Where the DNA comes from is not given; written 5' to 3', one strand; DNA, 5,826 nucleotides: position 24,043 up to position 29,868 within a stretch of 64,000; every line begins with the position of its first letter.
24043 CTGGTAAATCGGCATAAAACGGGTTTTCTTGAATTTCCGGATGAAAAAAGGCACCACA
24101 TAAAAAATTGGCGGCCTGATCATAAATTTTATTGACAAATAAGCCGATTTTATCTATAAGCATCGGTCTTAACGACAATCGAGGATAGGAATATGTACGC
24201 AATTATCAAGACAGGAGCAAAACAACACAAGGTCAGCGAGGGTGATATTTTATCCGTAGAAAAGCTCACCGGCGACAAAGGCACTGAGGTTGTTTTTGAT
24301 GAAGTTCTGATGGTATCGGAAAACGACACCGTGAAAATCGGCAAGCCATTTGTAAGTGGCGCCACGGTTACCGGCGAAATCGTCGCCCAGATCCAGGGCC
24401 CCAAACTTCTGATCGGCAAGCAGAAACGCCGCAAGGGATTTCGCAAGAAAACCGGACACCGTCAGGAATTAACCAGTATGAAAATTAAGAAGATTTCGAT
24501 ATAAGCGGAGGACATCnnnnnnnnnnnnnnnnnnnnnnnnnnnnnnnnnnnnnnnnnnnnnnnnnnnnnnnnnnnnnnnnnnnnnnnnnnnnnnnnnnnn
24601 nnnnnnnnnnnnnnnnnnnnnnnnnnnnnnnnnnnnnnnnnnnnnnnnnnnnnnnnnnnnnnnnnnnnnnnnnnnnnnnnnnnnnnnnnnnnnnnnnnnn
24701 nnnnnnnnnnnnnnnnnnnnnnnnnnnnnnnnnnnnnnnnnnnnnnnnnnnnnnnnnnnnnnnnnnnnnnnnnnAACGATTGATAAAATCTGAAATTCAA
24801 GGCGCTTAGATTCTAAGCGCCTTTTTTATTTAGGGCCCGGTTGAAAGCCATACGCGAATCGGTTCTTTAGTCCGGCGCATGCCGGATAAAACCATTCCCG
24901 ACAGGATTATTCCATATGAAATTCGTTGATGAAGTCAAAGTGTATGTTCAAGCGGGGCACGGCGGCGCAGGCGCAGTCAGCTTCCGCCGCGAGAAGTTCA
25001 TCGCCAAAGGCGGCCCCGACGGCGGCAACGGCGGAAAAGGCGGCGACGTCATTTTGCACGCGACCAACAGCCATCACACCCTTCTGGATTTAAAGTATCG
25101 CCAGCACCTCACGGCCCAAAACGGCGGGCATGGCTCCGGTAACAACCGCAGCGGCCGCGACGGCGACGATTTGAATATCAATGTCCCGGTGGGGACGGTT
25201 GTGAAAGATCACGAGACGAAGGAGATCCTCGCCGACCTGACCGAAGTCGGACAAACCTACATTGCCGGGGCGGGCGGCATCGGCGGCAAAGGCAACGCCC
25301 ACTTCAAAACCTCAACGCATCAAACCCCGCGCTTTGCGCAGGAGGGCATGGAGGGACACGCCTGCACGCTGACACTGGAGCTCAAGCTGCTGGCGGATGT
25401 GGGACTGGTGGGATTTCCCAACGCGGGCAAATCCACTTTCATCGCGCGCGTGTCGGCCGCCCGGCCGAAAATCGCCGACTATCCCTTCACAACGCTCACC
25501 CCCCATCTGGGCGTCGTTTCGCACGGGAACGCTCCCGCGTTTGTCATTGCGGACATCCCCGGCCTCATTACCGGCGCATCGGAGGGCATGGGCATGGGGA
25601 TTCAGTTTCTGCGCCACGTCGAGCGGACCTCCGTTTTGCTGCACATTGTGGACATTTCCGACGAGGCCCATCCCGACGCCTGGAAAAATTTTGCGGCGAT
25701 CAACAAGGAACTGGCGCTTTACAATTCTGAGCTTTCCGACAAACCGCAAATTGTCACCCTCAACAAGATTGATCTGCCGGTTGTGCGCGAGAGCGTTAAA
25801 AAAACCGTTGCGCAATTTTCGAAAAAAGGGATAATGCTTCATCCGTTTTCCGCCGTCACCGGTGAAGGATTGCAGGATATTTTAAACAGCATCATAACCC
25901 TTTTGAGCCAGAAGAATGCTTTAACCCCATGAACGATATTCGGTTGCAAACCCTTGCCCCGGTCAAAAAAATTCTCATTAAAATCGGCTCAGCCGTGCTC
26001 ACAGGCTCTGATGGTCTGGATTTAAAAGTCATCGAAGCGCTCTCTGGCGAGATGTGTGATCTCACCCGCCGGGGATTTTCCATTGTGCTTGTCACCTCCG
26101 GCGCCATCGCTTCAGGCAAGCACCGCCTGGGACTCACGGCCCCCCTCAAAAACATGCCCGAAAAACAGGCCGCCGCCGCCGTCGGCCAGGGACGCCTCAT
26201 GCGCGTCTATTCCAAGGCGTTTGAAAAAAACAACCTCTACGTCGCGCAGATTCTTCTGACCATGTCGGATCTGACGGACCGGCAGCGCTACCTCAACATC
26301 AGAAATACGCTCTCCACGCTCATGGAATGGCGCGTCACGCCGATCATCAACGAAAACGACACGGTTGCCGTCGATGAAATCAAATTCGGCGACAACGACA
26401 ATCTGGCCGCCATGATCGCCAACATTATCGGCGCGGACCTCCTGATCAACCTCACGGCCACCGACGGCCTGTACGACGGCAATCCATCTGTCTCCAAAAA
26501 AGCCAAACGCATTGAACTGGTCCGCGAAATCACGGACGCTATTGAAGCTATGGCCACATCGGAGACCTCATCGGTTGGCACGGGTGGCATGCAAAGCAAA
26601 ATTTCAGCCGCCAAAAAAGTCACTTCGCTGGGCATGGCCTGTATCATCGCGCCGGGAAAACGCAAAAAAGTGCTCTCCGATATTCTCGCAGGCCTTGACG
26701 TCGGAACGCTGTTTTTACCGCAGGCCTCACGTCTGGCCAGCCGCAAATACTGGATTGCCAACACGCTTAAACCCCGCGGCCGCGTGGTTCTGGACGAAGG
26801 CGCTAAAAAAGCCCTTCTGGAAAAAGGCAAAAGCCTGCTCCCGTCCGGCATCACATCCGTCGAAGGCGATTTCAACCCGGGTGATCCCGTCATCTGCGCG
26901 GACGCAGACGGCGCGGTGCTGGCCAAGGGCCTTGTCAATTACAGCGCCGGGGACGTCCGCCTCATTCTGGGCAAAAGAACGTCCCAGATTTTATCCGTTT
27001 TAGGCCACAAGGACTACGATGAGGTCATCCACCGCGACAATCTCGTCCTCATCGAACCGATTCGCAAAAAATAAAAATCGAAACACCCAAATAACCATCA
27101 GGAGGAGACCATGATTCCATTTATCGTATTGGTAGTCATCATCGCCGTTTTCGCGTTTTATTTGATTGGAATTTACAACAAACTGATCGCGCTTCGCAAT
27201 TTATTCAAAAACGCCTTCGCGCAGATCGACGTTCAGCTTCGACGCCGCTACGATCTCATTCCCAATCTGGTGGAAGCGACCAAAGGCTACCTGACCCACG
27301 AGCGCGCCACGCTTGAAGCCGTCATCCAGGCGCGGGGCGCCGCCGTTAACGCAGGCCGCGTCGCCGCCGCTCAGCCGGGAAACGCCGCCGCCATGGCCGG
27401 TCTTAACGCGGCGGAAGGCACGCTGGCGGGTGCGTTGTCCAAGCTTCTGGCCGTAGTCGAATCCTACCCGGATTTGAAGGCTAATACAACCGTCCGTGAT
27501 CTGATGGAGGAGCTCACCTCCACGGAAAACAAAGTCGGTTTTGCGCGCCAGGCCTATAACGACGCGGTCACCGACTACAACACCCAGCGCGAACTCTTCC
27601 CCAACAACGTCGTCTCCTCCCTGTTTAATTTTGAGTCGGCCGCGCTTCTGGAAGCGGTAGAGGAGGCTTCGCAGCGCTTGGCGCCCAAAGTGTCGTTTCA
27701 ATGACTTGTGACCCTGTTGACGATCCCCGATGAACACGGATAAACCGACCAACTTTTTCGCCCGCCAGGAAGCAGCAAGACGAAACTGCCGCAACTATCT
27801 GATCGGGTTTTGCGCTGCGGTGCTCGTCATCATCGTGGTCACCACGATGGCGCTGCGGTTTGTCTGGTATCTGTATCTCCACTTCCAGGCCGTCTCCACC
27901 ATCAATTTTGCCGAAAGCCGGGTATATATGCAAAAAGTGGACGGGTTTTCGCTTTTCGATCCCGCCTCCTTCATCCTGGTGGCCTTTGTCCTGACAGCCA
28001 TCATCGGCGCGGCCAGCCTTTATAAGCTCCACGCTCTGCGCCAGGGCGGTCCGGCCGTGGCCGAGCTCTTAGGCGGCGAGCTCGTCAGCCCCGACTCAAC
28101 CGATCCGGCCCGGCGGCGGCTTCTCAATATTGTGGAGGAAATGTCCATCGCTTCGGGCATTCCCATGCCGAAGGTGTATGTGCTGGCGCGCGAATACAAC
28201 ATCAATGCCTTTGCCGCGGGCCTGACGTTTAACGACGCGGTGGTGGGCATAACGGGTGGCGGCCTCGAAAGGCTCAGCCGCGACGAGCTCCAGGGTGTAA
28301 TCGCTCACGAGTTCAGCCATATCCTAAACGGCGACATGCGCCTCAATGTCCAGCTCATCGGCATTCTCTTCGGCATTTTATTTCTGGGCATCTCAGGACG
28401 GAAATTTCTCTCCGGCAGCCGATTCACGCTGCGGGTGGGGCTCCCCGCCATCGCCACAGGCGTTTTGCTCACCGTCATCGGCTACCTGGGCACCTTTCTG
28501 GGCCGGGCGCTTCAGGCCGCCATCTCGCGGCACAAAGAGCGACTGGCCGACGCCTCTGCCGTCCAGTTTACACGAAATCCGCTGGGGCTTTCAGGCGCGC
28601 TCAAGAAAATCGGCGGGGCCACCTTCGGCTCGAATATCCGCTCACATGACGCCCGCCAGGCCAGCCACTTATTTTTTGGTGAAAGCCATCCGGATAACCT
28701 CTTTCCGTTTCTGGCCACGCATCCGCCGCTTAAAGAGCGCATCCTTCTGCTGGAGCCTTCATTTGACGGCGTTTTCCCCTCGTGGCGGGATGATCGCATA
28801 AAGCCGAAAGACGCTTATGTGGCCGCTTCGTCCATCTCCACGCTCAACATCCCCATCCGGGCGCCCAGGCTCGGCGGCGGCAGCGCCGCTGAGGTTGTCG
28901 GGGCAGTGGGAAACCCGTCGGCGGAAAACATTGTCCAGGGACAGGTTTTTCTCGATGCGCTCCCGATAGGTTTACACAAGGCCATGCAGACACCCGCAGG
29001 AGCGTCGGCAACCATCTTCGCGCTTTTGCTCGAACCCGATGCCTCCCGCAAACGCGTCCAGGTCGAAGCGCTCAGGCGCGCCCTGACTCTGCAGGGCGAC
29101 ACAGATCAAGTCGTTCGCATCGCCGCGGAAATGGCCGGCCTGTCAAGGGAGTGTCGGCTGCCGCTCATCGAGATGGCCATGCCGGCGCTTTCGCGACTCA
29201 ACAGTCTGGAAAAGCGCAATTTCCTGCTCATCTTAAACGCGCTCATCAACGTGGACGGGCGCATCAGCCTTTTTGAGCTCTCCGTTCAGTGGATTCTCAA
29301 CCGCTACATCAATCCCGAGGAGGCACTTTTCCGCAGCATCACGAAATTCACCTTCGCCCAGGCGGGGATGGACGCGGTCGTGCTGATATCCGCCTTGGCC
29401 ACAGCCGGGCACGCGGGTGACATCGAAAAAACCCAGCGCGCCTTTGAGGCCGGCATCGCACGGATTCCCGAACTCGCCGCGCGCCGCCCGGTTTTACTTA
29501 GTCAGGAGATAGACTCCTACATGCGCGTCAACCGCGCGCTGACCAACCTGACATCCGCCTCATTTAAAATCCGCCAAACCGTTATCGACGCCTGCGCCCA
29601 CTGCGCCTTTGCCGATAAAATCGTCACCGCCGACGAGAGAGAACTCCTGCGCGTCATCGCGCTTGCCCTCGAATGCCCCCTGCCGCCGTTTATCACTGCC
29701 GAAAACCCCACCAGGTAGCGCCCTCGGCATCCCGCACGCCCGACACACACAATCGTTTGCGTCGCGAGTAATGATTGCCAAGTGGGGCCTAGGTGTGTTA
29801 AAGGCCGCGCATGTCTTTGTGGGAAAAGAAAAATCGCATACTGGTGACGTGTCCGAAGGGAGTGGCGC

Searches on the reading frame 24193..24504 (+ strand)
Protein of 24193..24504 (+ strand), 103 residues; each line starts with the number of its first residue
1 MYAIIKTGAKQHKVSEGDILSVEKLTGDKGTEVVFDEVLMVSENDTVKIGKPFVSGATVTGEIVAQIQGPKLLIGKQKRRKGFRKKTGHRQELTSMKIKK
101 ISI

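Call 35: list_cluster_members(proteins=[window:24193-24504:+, window:24517-24774:+, window:24916-25932:+, window:25929-27074:+, window:20034-20894:-, window:20984-22423:-])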
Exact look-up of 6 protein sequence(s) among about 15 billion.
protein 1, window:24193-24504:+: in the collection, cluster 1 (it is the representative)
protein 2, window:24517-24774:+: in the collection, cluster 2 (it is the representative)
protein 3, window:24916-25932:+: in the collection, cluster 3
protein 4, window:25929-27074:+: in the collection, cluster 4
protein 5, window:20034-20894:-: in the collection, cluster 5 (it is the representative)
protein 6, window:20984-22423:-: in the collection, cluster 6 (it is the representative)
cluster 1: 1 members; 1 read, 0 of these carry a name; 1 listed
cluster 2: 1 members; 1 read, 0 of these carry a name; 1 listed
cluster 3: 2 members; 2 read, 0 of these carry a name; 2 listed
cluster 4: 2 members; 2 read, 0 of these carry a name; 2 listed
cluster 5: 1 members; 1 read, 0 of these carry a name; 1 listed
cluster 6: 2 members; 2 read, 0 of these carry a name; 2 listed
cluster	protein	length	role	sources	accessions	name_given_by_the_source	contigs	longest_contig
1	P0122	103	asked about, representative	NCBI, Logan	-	-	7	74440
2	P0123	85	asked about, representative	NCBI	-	-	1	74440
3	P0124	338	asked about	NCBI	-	-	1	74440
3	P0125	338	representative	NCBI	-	-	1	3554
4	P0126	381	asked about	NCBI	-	-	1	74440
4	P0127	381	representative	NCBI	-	-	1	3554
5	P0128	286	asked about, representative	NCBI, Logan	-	-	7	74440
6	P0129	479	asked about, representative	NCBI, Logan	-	-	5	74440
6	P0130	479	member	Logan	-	-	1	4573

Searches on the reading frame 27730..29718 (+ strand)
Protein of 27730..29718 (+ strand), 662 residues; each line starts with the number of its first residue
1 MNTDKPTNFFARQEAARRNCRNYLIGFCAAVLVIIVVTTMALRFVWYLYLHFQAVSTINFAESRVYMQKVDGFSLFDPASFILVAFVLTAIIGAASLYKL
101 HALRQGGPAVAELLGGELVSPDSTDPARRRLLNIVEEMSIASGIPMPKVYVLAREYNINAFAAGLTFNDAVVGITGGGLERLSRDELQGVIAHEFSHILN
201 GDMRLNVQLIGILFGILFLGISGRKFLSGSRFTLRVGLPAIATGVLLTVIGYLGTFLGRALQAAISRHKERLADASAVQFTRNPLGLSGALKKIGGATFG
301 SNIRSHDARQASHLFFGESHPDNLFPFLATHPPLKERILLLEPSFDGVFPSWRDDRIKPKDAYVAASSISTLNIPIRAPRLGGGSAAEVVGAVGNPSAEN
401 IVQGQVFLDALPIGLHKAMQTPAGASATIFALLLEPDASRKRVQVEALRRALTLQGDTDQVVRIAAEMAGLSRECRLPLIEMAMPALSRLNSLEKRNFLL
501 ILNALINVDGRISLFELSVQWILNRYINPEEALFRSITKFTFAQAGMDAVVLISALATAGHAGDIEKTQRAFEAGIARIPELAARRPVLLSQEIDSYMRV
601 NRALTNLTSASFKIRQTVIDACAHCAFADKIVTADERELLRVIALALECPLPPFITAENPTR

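Call 68: search_protein_families(library=pfam, proteins=[window:27730-29718:+], max_evalue=0.001)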
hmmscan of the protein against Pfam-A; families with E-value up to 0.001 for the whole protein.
window:27730-29718:+ (662 aa): 1 family
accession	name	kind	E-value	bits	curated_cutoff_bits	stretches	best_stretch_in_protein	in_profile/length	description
PF01435.24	Peptidase_M48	-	1.3e-24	87.5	20.3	1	129-339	5-180/186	Peptidase family M48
